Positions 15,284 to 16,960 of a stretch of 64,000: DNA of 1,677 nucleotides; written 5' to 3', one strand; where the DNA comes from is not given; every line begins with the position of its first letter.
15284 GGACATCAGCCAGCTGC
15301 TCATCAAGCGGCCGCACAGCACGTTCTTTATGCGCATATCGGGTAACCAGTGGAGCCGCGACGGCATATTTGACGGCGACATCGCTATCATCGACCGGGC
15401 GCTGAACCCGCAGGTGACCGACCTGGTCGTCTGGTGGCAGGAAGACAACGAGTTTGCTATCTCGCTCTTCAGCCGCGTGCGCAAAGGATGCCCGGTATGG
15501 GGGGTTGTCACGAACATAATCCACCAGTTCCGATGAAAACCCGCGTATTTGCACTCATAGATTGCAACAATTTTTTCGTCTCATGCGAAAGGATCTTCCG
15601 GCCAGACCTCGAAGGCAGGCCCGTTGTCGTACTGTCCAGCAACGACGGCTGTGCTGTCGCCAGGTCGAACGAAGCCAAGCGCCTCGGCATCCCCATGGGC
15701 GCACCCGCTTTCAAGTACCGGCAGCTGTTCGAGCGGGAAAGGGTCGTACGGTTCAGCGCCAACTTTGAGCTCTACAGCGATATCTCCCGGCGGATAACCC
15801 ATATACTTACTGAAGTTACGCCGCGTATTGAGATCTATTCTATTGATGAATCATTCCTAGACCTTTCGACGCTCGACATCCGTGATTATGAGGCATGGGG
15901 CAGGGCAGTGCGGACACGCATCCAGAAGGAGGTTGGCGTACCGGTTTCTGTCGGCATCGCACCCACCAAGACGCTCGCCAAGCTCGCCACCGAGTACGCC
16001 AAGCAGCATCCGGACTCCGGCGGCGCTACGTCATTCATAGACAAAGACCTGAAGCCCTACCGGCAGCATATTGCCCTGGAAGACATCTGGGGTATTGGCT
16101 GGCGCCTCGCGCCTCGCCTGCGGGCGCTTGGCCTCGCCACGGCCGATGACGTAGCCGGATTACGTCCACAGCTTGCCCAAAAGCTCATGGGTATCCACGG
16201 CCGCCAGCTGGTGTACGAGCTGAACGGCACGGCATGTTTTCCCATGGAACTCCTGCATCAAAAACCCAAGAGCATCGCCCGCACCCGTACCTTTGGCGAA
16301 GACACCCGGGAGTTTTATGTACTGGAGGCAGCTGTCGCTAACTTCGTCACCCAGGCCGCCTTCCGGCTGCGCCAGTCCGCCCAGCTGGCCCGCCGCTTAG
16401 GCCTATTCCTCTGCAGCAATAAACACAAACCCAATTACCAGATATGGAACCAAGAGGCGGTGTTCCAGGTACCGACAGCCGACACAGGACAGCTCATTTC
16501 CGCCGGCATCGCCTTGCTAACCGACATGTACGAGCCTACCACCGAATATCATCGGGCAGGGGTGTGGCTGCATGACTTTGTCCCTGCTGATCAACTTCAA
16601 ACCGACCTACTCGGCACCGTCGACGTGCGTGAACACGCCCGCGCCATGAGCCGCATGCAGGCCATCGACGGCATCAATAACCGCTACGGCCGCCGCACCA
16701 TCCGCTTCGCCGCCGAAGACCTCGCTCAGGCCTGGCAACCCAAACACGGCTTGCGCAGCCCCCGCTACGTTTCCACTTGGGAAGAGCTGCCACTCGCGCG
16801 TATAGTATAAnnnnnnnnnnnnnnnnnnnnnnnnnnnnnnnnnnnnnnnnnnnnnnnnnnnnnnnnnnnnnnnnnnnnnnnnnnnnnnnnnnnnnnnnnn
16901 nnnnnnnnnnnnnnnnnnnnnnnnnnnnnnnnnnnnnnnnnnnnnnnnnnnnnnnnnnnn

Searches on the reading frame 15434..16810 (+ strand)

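Call 57: search_protein_families(library=pfam, proteins=[window:15434-16810:+], max_evalue=0.00001)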
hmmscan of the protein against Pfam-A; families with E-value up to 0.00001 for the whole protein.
window:15434-16810:+ (458 aa): 3 families
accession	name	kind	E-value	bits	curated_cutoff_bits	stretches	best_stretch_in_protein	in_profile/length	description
PF00817.25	IMS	-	1.9e-37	128.9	23.2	1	42-187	1-148/148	impB/mucB/samB family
PF11799.13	IMS_C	-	4.3e-17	63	20.7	1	278-392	1-109/109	impB/mucB/samB family C-terminal domain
PF13438.11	DUF4113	-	1.6e-16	60.5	24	1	408-453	4-49/51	Domain of unknown function (DUF4113)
